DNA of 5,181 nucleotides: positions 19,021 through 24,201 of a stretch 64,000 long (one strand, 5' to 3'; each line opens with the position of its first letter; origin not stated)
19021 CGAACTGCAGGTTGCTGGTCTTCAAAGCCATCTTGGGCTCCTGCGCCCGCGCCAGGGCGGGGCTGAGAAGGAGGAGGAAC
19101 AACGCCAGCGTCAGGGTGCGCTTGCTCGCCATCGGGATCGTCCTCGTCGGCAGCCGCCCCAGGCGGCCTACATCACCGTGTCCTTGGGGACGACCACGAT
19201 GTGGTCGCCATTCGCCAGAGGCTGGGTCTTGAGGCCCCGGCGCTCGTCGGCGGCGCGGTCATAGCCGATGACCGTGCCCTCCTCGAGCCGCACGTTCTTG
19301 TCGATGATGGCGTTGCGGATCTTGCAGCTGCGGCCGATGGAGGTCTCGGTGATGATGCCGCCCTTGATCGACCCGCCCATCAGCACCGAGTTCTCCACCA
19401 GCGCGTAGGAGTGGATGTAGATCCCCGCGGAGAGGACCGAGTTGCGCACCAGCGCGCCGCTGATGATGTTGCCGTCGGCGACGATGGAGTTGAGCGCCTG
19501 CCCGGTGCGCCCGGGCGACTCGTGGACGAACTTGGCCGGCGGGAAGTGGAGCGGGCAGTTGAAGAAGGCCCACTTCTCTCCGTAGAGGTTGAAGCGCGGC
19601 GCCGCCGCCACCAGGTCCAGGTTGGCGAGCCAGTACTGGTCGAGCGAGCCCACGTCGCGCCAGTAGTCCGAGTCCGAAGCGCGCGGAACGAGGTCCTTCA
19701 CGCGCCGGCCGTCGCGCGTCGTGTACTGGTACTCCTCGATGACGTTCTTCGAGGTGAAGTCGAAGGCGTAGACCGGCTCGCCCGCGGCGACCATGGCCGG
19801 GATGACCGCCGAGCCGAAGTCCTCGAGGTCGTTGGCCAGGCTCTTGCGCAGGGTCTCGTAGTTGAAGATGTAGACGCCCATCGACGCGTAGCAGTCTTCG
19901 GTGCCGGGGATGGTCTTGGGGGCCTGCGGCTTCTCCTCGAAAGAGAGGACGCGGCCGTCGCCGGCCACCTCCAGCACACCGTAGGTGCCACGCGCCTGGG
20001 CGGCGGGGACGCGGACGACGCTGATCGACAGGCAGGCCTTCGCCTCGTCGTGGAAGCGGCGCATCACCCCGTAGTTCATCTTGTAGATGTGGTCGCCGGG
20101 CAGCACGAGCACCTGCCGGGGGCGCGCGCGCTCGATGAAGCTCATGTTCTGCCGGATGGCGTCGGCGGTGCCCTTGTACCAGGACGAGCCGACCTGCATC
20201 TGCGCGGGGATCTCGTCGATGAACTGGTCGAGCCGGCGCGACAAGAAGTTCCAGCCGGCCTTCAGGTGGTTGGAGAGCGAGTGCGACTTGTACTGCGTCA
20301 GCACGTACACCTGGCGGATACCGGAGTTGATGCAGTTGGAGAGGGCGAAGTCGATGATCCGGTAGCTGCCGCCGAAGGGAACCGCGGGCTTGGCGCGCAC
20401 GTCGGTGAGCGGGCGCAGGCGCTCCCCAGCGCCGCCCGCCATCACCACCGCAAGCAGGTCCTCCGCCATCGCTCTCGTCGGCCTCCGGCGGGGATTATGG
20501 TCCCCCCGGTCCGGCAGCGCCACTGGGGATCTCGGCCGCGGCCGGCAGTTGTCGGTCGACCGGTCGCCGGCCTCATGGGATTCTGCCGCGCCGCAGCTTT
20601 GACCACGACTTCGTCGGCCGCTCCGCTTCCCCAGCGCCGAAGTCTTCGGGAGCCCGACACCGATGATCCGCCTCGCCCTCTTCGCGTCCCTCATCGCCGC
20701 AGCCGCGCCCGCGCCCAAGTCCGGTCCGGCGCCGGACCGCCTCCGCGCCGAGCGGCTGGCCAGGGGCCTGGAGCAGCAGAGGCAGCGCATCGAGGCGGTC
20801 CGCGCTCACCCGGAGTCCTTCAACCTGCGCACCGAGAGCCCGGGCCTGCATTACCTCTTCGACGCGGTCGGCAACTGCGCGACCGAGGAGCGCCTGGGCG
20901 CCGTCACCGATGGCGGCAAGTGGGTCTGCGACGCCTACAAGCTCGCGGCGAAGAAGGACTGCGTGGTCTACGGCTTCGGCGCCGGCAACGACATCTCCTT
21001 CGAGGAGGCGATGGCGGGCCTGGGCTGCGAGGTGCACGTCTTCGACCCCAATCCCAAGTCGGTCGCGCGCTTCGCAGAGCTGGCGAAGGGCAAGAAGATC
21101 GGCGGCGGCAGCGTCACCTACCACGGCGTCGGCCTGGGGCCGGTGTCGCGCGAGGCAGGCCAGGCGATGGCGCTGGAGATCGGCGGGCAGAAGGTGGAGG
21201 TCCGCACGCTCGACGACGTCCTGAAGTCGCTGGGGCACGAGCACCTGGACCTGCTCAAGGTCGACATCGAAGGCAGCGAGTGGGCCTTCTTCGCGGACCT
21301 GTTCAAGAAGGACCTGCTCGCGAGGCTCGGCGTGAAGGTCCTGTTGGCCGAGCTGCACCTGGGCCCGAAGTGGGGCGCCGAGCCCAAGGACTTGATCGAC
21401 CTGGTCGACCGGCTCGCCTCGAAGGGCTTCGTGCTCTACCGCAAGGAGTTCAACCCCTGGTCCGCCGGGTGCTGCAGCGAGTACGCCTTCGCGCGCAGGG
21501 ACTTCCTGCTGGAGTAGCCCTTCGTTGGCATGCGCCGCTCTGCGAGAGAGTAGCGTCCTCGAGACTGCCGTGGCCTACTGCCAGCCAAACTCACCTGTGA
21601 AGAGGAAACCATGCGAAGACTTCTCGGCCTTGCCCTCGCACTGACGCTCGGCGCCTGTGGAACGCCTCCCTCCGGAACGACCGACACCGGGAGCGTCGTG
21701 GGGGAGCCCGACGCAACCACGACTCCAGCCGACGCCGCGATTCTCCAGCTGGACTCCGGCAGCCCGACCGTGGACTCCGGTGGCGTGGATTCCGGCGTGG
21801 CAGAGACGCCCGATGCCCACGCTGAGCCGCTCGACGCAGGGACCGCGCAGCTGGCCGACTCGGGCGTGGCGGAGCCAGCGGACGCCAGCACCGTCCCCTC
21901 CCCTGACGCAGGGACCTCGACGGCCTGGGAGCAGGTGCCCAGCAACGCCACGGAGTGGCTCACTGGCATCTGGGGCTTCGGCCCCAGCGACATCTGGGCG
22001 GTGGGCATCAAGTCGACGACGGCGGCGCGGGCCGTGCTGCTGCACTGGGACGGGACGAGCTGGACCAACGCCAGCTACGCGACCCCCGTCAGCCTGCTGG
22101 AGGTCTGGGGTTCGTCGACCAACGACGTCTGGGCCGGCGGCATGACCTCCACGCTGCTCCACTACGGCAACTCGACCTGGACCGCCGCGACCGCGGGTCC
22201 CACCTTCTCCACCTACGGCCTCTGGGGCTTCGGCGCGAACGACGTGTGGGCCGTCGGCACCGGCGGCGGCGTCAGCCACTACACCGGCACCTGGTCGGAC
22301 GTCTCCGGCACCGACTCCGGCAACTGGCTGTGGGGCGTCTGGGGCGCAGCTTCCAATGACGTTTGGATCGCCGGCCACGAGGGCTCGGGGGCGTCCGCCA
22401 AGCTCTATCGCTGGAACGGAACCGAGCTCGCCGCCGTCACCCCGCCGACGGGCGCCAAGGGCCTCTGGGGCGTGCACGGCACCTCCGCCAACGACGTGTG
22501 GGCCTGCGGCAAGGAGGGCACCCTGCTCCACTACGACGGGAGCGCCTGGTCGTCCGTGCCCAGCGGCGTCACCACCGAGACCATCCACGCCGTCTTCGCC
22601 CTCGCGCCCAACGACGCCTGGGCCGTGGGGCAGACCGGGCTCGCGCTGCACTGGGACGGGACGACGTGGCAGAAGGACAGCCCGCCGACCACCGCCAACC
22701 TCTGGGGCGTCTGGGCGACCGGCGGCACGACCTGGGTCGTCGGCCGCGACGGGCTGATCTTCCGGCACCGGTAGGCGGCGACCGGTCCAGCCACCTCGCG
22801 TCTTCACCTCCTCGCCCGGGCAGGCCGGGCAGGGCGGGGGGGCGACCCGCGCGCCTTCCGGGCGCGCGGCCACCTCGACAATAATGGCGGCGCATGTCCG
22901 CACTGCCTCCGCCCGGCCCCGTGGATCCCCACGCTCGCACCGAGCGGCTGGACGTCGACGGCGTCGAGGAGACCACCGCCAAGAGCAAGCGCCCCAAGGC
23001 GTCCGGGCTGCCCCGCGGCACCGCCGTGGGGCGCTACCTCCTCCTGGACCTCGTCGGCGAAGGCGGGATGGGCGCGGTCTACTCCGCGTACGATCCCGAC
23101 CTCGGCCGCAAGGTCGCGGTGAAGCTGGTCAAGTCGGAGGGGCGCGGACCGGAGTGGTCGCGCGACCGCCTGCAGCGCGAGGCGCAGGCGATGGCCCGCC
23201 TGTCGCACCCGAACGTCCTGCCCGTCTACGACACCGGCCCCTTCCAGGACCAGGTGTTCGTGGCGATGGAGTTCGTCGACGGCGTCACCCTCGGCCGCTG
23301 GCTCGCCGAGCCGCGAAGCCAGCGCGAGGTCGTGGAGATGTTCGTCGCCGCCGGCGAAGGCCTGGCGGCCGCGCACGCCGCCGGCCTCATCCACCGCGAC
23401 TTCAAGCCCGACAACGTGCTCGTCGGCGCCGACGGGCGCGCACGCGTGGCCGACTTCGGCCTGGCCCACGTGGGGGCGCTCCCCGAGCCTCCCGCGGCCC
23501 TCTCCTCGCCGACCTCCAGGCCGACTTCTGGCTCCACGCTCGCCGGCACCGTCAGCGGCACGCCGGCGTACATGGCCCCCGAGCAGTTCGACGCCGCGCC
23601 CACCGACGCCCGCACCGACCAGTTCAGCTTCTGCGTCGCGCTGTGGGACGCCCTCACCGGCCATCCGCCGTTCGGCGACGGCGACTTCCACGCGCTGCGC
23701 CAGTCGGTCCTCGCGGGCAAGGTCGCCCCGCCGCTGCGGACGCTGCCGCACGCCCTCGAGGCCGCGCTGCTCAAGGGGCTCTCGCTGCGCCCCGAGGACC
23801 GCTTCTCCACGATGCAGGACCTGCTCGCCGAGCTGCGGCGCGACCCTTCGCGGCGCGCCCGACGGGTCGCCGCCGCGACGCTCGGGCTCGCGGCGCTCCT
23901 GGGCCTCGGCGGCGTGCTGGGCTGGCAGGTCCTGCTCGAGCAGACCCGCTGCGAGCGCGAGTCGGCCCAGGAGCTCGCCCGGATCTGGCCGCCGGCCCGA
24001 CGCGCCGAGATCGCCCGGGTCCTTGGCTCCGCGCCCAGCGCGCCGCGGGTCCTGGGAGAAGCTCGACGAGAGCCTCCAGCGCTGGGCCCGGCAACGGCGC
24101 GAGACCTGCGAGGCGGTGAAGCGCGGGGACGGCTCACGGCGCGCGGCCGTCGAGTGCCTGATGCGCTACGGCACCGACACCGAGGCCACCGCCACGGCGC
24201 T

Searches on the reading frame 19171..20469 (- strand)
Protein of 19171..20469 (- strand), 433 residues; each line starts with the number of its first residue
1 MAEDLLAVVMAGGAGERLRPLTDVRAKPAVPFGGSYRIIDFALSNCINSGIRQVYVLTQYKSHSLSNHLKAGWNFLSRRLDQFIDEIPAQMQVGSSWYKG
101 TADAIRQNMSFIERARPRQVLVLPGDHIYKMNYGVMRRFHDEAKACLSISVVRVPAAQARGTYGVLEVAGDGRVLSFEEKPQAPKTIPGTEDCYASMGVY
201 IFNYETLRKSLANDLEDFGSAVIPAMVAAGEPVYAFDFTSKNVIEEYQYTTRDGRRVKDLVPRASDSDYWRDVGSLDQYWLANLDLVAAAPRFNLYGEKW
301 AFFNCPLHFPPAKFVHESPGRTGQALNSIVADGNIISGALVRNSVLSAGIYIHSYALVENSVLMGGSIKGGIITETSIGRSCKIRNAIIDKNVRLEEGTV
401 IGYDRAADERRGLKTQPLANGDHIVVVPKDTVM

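Call 57: search_protein_families(library=pfam, proteins=[window:19171-20469:-], max_evalue=0.0001)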
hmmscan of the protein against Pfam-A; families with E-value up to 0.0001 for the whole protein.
window:19171-20469:- (433 aa): 4 families
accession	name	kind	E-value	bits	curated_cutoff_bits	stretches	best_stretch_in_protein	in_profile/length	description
PF00483.29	NTP_transferase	-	1.4e-57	195.5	21.2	1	7-286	2-242/245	Nucleotidyl transferase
PF24894.1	Hexapep_GlmU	-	2.1e-29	102.1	23.3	1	310-412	1-94/104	GlmU-like, C-terminal hexapeptide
PF25247.1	LbH_GLGC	-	3.4e-12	46.9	27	1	326-432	14-129/135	GLGC left-handed parallel beta-helix domain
PF12804.13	NTP_transf_3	-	9.4e-06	26.3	27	1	7-143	1-111/160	MobA-like NTP transferase domain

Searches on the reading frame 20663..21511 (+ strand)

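Call 57: search_protein_families(library=pfam, proteins=[window:20663-21511:+], max_evalue=0.0001)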
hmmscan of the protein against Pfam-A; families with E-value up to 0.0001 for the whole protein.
window:20663-21511:+ (283 aa): 2 families
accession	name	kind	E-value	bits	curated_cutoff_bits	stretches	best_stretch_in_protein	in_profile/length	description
PF13383.12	Methyltransf_22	-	4.9e-30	105.4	22.4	1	70-276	57-250/252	Methyltransferase domain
PF05050.19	Methyltransf_21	-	9e-12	45.9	22.7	1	113-256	15-171/173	Methyltransferase FkbM domain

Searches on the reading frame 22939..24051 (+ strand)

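Call 11: search_protein_families(library=pfam, proteins=[window:22939-24051:+], max_evalue=0.01)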
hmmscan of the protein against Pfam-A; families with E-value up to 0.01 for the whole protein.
window:22939-24051:+ (371 aa): 5 families
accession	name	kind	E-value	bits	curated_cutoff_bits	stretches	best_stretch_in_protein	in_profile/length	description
PF00069.31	Pkinase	-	3.4e-38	132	31.7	1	36-293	4-256/263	Protein kinase domain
PF07714.23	PK_Tyr_Ser-Thr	-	2.1e-26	93.2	23.1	1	38-295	6-254/258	Protein tyrosine and serine/threonine kinase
PF01636.29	APH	-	7.6e-07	29.6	23.2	2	71-148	30-110/239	Phosphotransferase enzyme family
PF03109.22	ABC1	-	0.0056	16.3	22.9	0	105-176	142-214/244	ABC1 atypical kinase-like domain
PF01163.29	RIO1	-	0.0081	16.2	22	0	75-173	52-148/187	RIO domain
